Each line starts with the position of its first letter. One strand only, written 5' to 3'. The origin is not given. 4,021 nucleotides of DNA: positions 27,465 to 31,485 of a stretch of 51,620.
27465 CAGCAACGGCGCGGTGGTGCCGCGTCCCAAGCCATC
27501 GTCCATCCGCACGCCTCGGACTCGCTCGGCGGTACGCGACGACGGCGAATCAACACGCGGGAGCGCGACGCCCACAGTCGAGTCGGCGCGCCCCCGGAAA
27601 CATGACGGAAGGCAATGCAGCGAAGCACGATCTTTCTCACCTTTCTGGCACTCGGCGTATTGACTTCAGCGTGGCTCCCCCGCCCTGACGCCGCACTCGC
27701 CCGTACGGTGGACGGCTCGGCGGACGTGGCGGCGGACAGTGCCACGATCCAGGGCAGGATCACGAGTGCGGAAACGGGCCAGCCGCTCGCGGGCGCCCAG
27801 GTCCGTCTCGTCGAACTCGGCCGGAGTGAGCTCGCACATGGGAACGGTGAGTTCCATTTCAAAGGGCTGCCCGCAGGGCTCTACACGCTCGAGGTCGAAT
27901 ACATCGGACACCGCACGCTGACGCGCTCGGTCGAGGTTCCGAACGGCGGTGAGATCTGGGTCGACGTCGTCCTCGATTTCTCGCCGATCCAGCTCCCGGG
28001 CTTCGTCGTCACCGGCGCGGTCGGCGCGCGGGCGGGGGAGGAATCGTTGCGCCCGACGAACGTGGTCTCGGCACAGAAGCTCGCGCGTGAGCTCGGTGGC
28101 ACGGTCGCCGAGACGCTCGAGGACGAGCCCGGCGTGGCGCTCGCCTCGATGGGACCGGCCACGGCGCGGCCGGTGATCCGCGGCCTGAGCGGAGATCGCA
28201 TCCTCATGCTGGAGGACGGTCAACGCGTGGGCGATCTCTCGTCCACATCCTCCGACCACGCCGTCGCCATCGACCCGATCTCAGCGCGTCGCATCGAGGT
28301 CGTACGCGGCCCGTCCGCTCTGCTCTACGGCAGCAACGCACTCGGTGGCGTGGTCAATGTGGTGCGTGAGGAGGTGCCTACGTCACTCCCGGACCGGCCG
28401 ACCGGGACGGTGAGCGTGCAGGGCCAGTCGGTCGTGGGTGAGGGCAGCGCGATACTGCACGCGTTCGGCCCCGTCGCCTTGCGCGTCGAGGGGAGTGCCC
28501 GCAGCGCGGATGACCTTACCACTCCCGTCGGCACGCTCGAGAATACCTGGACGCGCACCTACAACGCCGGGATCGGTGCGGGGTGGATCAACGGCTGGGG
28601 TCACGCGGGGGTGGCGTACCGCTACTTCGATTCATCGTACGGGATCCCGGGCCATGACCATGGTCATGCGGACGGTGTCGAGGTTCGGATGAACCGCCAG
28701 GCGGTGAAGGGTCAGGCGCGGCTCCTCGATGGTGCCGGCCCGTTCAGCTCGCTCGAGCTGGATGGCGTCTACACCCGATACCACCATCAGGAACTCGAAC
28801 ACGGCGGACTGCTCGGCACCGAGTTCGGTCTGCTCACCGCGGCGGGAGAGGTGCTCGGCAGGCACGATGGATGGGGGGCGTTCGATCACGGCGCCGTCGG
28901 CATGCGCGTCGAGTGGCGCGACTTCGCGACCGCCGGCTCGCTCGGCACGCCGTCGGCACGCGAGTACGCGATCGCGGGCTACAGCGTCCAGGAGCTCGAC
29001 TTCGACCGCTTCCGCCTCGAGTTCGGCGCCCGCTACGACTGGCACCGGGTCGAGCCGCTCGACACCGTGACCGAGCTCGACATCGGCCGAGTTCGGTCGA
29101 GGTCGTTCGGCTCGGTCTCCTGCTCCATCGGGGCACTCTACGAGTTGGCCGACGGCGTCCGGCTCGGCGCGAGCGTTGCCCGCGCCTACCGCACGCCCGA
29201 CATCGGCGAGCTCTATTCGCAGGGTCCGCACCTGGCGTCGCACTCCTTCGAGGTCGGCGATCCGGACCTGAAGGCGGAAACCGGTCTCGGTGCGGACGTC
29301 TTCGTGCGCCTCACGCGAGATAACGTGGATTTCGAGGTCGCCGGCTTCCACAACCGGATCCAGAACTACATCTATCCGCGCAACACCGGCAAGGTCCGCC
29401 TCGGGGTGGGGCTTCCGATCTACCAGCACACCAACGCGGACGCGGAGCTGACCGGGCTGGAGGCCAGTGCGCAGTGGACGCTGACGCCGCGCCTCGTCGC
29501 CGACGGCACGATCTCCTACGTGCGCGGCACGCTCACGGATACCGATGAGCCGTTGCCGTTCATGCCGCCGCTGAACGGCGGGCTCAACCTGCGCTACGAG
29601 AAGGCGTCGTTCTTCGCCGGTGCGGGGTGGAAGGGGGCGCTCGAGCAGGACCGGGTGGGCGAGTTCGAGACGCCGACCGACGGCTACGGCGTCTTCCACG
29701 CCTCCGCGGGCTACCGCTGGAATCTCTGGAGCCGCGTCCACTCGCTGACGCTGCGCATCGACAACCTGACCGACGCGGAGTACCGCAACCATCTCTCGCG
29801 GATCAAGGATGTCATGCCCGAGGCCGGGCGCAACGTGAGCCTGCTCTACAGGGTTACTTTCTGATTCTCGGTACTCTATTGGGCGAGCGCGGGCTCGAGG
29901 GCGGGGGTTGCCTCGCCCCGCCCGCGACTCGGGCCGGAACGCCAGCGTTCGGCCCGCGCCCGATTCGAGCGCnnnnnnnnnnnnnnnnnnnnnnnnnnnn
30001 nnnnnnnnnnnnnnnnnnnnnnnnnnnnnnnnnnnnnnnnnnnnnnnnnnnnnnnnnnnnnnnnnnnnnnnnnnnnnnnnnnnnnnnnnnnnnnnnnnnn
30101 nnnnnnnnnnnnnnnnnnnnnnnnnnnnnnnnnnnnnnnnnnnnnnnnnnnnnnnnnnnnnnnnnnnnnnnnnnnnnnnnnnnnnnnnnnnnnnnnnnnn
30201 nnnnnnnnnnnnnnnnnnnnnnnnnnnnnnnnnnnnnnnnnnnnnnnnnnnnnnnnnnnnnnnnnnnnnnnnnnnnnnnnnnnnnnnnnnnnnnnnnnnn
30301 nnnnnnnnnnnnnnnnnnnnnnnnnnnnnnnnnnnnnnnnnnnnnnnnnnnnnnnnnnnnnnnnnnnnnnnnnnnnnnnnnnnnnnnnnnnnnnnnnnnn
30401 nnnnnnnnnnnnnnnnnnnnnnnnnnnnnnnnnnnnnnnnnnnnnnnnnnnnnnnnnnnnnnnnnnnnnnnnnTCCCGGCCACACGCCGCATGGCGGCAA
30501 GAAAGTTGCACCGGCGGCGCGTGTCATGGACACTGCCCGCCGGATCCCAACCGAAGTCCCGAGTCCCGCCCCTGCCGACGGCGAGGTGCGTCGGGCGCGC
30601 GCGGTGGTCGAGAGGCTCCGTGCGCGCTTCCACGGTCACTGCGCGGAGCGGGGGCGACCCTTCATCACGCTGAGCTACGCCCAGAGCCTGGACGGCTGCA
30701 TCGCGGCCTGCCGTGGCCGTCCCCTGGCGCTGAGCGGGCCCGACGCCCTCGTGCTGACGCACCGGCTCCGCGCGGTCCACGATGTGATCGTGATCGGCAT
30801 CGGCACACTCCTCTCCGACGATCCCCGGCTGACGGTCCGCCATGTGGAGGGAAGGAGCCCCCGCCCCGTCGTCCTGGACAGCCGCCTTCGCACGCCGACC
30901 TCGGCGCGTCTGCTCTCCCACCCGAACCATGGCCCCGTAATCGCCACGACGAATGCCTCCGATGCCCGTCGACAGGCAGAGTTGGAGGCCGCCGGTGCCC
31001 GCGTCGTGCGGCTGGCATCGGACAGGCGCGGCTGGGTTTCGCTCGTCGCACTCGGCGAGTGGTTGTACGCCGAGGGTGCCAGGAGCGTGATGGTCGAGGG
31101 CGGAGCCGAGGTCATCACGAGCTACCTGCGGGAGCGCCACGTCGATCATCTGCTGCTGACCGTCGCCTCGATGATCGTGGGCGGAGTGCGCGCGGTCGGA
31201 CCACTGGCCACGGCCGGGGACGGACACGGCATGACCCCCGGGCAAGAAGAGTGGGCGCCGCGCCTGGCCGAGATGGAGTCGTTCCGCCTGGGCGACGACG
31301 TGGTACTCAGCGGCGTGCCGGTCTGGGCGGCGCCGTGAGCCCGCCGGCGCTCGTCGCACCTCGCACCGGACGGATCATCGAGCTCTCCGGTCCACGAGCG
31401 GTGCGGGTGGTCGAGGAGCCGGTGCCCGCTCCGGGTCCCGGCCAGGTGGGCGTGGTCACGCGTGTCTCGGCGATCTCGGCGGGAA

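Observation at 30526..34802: Translationally coupled RibD_C reductase - MDR dehydrogenase - PTPS-like - glycosyltransferase::methyltransferase cluster (candidate modified-pterin or unknown small-molecule pathway)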

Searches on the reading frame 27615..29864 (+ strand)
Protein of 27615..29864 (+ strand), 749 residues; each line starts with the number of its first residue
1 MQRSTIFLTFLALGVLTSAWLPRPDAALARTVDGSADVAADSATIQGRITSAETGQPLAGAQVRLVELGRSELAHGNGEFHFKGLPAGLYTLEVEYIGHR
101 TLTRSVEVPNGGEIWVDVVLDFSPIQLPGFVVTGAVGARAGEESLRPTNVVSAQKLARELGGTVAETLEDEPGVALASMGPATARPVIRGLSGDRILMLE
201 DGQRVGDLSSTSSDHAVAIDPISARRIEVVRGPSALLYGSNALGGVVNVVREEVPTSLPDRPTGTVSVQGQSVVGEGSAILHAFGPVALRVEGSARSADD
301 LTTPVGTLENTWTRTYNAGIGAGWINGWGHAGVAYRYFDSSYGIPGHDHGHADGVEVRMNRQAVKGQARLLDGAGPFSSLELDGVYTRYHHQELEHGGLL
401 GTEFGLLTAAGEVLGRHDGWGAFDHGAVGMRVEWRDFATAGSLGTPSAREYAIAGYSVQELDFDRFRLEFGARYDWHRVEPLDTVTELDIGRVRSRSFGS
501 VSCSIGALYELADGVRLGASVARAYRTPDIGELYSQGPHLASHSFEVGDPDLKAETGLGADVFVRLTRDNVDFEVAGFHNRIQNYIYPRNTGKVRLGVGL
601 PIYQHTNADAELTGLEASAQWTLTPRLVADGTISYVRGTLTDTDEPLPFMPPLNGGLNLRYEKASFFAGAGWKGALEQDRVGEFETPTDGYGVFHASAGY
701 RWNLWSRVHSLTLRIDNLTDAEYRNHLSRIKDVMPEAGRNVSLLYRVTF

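Call 45: search_protein_families(library=pfam, proteins=[window:27615-29864:+], max_evalue=0.0001)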
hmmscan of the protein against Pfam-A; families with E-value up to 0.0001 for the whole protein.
window:27615-29864:+ (749 aa): 4 families
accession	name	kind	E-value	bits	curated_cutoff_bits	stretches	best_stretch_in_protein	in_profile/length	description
PF00593.30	TonB_dep_Rec_b-barrel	-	4.1e-48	165.8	27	1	306-718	18-436/436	TonB dependent receptor-like, beta-barrel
PF07715.20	Plug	-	6.6e-20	72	23.9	1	144-246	5-107/107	TonB-dependent Receptor Plug Domain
PF13620.12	CarboxypepD_reg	-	5.5e-15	55.9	32.3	1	44-120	1-81/82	Carboxypeptidase regulatory-like domain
PF13715.12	CarbopepD_reg_2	-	1.9e-13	50.7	32.2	1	45-132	1-88/88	CarboxypepD_reg-like domain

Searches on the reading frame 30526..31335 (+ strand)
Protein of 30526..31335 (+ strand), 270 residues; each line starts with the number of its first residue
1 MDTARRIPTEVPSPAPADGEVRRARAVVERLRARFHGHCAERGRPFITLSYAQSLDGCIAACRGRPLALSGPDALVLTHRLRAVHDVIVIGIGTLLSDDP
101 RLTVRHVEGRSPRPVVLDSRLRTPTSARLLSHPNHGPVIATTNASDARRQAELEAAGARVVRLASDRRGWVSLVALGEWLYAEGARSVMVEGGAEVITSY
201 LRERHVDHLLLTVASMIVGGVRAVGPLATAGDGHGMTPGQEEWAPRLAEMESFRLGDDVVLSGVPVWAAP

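Call 3: search_protein_families(library=pfam, proteins=[window:30526-31335:+], max_evalue=0.01)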
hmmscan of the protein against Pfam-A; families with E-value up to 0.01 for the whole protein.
window:30526-31335:+ (270 aa): 1 family
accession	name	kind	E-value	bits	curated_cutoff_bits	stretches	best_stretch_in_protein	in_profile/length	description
PF01872.23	RibD_C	-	8.1e-38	130.7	24.1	1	45-260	1-196/197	RibD C-terminal domain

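Call 4: search_protein_families(library=ncbifam, proteins=[window:30526-31335:+], max_evalue=0.01)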
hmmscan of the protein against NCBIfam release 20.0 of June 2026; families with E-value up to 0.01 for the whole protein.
window:30526-31335:+ (270 aa): 7 families
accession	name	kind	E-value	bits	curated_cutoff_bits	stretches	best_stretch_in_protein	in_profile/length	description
TIGR00227.1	ribD_Cterm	domain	3.1e-44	151.1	150.15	1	44-262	2-213/216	riboflavin-specific deaminase C-terminal domain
TIGR01508.1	rib_reduct_arch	equivalog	7.6e-35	120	186.45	1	45-237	1-185/210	2,5-diamino-6-(ribosylamino)-4(3H)-pyrimidinone 5'-phosphate reductase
TIGR00326.1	eubact_ribD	equivalog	3.3e-27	95.6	156.35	1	31-259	128-340/343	bifunctional diaminohydroxyphosphoribosylaminopyrimidine deaminase/5-amino-6-(5-phosphoribosylamino)uracil reductase RibD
NF010665.0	PRK14059.1-4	equivalog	3.1e-13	49.6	274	1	34-221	30-225/260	pyrimidine reductase family protein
NF008052.0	PRK10786.1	equivalog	5.6e-12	45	500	1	42-220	144-328/367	bifunctional diaminohydroxyphosphoribosylaminopyrimidine deaminase/5-amino-6-(5-phosphoribosylamino)uracil reductase RibD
NF010663.0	PRK14059.1-1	equivalog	4.3e-11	42.6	184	1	53-224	36-217/253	pyrimidine reductase family protein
NF010664.0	PRK14059.1-2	equivalog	2e-09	37.5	226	1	50-222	42-222/257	pyrimidine reductase family protein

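Call 29: search_solved_structures(query=window:30526-31335:+, max_evalue=0.001)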
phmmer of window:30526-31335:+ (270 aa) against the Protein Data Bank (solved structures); distinct sequences matched with E-value up to 0.001: 18.
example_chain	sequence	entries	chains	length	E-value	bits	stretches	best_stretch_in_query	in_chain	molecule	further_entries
7lrh_A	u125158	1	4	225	1e-27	100.4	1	36-224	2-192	Riboflavin biosynthesis protein RibD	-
2azn_A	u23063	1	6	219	5.9e-27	97.9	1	44-261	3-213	Putative 5-amino-6-(5-phosphoribosylamino)uracil reductase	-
6p8c_A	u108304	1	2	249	5.1e-25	91.5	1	41-261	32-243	2,5-diamino-6-ribosylamino-4(3H)-pyrimidinone 5'-phosphate reductase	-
5xv2_A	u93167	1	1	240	2.3e-21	79.6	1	34-238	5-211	Conserved protein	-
5xux_A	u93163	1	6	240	1.5e-20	76.9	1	34-238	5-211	Conserved protein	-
5xv0_A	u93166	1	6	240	1.5e-20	76.9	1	34-238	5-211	Conserved protein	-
2b3z_A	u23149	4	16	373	2.4e-20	76.2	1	28-234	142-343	Riboflavin biosynthesis protein ribD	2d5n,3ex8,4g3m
5xv5_A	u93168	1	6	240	5.2e-20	75.1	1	34-238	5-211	Conserved protein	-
9l1f_A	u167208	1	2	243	5.4e-19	71.8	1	44-240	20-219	2,5-diamino-6-ribosylamino-4(3H)-pyrimidinone 5'-phosphate reductase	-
9l1h_A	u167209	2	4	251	6e-19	71.6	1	44-240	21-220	2,5-diamino-6-ribosylamino-4(3H)-pyrimidinone 5'-phosphate reductase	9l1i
4ha7_A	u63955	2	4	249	1.3e-18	70.6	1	44-221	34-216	2,5-diamino-6-ribosylamino-4(3H)-pyrimidinone 5'-phosphate reductase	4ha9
2hxv_A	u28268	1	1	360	3.8e-14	55.9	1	40-203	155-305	Diaminohydroxyphosphoribosylaminopyrimidine deaminase/ 5-amino-6-(5-phosphoribosylamino)ur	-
9no2_B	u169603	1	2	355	6.9e-14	55.1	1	37-219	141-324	Riboflavin biosynthesis protein RibD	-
4xrb_A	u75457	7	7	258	1.6e-11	47.3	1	47-222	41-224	RV2671 | riboflavin biosynthesis protein RibD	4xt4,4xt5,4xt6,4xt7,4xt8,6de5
3zpc_A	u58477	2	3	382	8.8e-11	44.9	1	39-219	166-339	RIBOFLAVIN BIOSYNTHESIS PROTEIN RIBD | RIBD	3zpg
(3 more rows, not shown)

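Call 42: search_solved_structures(query=window:30526-31335:+, max_evalue=1e-18, show_alignments=5)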
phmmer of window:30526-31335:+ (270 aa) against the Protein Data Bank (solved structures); distinct sequences matched with E-value up to 1e-18: 10.
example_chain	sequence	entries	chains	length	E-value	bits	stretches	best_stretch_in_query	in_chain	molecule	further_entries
7lrh_A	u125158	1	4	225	1e-27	100.4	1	36-224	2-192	Riboflavin biosynthesis protein RibD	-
2azn_A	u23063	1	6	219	5.9e-27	97.9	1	44-261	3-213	Putative 5-amino-6-(5-phosphoribosylamino)uracil reductase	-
6p8c_A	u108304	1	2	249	5.1e-25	91.5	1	41-261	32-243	2,5-diamino-6-ribosylamino-4(3H)-pyrimidinone 5'-phosphate reductase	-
5xv2_A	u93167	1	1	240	2.3e-21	79.6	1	34-238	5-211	Conserved protein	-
5xux_A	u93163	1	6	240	1.5e-20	76.9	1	34-238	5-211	Conserved protein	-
5xv0_A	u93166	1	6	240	1.5e-20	76.9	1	34-238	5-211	Conserved protein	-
2b3z_A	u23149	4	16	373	2.4e-20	76.2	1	28-234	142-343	Riboflavin biosynthesis protein ribD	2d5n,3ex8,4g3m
5xv5_A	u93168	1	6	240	5.2e-20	75.1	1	34-238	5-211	Conserved protein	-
9l1f_A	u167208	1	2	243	5.4e-19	71.8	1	44-240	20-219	2,5-diamino-6-ribosylamino-4(3H)-pyrimidinone 5'-phosphate reductase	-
9l1h_A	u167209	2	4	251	6e-19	71.6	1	44-240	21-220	2,5-diamino-6-ribosylamino-4(3H)-pyrimidinone 5'-phosphate reductase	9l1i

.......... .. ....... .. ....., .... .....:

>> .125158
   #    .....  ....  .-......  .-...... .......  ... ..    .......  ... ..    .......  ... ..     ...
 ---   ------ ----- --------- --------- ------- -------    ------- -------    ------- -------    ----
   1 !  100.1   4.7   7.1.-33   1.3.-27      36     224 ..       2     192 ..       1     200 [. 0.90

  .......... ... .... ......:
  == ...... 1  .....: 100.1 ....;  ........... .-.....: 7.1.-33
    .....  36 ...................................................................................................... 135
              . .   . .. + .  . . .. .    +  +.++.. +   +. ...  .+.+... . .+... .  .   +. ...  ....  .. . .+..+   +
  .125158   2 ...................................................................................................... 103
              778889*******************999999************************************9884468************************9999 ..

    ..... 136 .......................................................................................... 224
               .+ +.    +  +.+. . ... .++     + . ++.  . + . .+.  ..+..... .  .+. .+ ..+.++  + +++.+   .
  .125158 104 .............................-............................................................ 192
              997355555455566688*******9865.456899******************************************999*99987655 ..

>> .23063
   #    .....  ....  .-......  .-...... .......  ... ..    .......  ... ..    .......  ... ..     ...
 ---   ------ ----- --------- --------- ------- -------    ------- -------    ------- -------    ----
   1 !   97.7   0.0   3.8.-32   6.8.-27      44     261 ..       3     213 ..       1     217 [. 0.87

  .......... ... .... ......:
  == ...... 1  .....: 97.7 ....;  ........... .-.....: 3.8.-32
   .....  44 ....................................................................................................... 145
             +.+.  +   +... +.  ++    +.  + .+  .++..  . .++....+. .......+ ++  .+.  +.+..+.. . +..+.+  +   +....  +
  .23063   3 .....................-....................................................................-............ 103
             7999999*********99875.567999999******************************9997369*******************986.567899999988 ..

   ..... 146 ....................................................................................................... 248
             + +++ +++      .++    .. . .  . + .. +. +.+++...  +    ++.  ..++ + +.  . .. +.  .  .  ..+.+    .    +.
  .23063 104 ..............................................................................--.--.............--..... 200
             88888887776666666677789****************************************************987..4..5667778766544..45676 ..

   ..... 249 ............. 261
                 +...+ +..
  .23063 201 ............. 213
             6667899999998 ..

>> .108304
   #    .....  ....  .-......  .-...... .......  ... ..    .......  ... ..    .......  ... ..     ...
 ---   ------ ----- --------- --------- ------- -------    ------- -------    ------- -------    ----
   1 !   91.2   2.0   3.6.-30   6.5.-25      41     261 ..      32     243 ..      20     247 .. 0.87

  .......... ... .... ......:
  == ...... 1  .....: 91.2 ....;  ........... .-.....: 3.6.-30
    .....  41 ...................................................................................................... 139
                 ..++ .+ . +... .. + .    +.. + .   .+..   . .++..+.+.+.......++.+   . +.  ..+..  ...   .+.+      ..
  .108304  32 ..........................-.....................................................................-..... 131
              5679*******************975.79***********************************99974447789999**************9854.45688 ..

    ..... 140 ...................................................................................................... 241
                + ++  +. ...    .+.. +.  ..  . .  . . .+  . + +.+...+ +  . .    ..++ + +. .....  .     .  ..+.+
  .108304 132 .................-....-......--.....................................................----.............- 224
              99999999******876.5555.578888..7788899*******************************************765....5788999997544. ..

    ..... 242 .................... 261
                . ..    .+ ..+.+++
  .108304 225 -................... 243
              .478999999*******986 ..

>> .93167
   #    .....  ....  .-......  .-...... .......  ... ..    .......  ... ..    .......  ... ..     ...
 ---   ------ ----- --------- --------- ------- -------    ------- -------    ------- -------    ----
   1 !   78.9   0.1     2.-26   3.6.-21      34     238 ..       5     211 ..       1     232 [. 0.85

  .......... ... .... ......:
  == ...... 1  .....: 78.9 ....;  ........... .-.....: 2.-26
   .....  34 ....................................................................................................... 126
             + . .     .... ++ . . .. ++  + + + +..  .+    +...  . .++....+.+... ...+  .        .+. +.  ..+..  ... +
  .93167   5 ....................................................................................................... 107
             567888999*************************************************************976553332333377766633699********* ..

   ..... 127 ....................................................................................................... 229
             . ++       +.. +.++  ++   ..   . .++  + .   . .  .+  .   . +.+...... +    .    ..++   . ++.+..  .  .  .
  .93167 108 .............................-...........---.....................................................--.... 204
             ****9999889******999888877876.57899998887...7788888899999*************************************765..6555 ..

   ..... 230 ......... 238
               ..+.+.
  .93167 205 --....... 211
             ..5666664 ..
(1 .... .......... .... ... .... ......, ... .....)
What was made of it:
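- The reductase resembles archaeal and fungal 2,5-diamino-substrate reductases (calls 29, 42).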

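Call 88: search_protein_families(library=padloc, proteins=[window:30526-31335:+], max_evalue=0.001)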
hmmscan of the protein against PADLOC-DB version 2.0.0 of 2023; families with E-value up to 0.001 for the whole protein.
window:30526-31335:+ (270 aa): 0 families
